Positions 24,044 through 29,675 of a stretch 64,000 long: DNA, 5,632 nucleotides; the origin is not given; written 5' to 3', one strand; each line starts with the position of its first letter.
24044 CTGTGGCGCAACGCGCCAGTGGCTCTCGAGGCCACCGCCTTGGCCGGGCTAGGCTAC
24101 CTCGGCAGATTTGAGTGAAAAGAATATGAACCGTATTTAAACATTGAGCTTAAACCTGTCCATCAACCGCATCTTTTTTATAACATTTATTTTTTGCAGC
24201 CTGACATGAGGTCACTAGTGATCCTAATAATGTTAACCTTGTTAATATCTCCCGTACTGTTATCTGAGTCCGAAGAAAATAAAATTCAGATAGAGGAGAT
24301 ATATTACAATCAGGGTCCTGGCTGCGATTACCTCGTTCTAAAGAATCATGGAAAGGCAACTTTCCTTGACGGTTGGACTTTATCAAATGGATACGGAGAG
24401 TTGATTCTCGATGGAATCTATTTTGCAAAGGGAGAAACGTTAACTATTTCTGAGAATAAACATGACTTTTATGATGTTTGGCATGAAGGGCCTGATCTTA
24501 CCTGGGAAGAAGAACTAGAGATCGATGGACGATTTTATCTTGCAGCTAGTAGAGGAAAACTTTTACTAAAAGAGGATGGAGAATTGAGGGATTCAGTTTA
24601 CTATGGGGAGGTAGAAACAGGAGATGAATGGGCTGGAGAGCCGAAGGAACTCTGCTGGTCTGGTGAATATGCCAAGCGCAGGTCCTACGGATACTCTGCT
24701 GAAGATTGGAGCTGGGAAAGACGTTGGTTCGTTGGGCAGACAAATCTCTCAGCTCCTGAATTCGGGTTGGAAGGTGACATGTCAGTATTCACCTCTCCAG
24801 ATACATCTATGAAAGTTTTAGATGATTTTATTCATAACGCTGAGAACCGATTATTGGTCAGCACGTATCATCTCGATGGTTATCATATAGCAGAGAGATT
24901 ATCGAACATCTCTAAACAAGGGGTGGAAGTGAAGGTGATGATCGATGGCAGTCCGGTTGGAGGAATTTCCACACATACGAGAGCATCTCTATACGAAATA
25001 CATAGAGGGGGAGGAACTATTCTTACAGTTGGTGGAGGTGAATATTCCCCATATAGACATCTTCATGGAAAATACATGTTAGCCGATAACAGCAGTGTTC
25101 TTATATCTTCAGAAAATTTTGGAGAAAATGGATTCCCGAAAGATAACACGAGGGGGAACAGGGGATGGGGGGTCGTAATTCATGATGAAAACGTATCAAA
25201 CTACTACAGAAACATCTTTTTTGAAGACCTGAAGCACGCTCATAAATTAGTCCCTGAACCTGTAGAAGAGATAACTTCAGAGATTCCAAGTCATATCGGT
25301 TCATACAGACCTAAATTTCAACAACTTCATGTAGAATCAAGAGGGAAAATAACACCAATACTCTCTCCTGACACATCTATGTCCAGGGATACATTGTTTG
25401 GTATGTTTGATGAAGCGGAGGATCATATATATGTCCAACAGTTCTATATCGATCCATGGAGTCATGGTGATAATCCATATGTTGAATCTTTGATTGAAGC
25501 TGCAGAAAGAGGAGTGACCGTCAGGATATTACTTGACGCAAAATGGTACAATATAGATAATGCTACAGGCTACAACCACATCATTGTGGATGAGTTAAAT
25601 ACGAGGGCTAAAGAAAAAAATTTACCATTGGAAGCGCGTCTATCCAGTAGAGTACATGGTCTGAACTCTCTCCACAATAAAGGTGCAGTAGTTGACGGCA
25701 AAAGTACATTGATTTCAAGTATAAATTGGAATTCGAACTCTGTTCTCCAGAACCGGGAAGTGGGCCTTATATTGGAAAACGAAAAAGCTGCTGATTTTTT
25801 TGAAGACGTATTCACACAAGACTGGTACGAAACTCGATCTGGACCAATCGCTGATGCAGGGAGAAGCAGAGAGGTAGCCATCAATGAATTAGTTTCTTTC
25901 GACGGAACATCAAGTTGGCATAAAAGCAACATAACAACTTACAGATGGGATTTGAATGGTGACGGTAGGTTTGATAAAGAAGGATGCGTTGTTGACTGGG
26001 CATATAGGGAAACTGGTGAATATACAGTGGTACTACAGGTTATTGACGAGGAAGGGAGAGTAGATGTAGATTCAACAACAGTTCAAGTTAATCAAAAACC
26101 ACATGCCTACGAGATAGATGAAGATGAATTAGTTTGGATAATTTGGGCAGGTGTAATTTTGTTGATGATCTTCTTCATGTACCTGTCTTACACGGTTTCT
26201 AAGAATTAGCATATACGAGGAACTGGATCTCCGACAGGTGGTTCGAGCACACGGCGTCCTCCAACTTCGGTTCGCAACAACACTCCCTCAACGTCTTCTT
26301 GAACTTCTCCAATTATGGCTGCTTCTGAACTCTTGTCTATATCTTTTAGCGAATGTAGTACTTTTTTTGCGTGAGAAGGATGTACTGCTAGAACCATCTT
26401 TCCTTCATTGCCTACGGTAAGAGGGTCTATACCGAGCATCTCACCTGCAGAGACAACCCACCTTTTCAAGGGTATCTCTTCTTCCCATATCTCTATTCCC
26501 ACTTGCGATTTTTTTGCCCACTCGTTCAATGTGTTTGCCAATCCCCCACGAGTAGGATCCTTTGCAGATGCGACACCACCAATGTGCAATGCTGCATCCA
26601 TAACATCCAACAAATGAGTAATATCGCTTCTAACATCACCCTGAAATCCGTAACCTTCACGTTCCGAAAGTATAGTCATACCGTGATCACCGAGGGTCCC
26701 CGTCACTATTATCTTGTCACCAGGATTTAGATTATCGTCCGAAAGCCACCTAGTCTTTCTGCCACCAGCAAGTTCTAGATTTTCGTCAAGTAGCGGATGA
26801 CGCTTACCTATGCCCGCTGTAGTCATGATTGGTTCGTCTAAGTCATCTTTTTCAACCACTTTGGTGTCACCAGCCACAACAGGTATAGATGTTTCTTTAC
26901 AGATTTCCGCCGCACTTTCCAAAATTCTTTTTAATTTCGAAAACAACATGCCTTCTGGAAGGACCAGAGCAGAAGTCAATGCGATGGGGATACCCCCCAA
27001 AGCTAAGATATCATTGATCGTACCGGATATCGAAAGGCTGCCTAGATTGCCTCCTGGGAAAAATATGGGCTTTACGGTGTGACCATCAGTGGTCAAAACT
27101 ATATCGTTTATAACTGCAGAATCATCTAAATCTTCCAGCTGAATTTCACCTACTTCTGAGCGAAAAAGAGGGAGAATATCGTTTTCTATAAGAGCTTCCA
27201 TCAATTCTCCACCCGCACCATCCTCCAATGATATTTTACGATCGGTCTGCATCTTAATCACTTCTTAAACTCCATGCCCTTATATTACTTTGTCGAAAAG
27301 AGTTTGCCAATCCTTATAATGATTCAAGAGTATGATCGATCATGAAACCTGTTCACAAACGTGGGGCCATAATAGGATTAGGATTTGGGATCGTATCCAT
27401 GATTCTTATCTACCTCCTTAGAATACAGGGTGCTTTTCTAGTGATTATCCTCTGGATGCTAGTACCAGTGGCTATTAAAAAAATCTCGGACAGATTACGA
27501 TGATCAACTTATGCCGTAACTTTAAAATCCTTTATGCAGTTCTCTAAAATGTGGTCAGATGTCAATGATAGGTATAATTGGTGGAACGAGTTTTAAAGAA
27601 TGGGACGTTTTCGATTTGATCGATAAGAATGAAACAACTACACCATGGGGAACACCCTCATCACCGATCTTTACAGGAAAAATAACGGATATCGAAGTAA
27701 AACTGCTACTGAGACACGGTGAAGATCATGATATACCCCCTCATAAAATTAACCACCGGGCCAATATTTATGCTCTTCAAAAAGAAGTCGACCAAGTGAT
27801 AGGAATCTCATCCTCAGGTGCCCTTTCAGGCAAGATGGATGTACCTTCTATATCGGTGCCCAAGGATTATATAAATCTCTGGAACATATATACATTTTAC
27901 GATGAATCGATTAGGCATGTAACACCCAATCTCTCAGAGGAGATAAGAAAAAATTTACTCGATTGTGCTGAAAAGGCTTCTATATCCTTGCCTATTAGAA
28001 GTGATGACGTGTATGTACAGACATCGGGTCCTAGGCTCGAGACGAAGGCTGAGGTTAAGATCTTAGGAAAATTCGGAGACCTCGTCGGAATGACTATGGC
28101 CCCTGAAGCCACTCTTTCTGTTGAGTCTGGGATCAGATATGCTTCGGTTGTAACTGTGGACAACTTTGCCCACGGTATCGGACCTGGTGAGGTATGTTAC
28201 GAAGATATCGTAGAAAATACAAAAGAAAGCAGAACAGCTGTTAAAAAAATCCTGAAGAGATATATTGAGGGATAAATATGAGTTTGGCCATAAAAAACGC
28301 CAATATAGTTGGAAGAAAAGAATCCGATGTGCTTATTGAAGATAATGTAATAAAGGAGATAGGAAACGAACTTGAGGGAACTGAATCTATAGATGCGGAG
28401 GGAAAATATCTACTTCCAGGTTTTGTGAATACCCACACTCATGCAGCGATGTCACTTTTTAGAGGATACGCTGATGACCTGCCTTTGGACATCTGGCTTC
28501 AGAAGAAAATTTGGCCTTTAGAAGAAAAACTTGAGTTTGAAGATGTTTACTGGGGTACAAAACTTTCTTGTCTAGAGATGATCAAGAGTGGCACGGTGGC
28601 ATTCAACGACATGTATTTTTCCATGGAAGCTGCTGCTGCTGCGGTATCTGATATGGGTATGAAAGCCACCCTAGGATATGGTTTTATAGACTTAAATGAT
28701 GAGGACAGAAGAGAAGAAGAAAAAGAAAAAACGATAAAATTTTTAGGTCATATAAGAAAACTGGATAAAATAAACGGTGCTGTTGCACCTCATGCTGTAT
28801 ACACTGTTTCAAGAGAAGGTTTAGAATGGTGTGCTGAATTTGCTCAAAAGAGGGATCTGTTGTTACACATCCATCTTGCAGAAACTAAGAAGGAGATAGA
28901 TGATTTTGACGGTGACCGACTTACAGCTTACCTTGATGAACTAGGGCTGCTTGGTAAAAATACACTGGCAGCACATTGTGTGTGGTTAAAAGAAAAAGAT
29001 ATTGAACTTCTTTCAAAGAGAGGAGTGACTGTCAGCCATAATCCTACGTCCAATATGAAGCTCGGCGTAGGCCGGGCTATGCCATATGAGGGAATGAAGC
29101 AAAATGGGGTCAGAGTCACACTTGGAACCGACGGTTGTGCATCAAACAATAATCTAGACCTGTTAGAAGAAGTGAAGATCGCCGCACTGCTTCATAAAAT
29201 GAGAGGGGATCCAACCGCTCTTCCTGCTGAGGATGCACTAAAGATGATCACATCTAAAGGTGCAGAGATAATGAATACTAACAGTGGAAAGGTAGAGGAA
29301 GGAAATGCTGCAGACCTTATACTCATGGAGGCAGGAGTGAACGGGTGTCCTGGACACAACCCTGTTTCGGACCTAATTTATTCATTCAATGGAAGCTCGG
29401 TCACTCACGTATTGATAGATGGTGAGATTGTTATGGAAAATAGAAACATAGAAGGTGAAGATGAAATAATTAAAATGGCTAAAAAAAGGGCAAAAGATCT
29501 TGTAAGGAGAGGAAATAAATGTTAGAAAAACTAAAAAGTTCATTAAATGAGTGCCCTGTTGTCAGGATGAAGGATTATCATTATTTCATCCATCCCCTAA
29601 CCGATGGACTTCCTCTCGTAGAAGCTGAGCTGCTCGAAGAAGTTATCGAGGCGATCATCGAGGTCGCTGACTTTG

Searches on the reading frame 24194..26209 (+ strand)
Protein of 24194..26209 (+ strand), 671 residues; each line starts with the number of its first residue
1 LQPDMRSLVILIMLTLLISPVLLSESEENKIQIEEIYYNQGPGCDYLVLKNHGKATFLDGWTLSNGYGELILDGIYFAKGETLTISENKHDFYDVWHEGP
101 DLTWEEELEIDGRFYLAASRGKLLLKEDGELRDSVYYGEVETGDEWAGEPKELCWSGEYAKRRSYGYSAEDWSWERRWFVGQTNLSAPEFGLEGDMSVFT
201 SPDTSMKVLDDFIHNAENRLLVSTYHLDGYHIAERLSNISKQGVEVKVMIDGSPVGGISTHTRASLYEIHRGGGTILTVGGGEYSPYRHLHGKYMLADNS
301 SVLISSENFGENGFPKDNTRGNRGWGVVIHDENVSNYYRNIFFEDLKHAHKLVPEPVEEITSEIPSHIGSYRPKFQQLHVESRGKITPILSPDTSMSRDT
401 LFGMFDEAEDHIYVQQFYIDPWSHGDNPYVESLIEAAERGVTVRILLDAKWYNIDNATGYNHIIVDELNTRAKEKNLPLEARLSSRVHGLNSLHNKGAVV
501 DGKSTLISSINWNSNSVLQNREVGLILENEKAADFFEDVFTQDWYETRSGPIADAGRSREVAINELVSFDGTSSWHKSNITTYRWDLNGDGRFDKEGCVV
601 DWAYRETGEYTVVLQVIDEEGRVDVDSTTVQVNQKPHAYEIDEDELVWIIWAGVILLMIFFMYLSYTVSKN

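Call 30: search_protein_families(library=pfam, proteins=[window:24194-26209:+], max_evalue=0.00001)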
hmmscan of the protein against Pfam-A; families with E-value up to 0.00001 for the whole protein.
window:24194-26209:+ (671 aa): 2 families
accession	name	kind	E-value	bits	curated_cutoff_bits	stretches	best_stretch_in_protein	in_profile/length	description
PF13091.12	PLDc_2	-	7e-38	129.9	27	2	404-544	4-132/132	PLD-like domain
PF18911.6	PKD_4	-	9.7e-14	51.6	27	1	550-632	3-85/85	PKD domain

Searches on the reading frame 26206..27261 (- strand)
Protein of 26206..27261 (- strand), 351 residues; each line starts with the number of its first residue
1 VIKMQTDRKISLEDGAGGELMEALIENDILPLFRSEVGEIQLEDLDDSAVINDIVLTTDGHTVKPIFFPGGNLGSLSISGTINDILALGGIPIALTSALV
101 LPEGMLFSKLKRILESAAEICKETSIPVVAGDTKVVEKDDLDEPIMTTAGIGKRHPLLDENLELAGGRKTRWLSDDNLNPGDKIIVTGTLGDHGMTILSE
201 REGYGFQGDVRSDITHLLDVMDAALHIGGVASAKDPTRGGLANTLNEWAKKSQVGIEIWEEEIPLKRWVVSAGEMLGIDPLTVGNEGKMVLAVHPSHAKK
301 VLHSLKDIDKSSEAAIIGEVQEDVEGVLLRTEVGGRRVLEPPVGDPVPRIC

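Call 30: search_protein_families(library=pfam, proteins=[window:26206-27261:-], max_evalue=0.00001)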
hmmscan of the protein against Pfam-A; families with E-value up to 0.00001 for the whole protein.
window:26206-27261:- (351 aa): 2 families
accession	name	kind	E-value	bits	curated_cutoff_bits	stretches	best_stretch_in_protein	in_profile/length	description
PF02769.27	AIRS_C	-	1.3e-26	94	23.1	1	180-326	2-151/156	AIR synthase related protein, C-terminal domain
PF00586.29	AIRS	-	1.7e-20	73.9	24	1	46-152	2-110/112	AIR synthase related protein, N-terminal domain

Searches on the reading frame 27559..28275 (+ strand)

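Call 30: search_protein_families(library=pfam, proteins=[window:27559-28275:+], max_evalue=0.00001)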
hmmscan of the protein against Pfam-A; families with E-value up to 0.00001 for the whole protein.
window:27559-28275:+ (238 aa): 1 family
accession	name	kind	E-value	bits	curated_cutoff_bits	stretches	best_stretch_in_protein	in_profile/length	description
PF01048.26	PNP_UDP_1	-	8.1e-31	107.6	25.1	1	4-237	2-233/233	Phosphorylase superfamily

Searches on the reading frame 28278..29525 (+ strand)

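Call 30: search_protein_families(library=pfam, proteins=[window:28278-29525:+], max_evalue=0.00001)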
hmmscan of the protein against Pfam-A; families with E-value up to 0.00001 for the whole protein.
window:28278-29525:+ (415 aa): 2 families
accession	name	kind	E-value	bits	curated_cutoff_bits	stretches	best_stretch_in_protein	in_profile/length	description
PF01979.26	Amidohydro_1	-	7.5e-71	239.6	25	1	44-385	1-345/345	Amidohydrolase family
PF07969.17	Amidohydro_3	-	4.6e-20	73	29.7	1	175-385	257-471/472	Amidohydrolase family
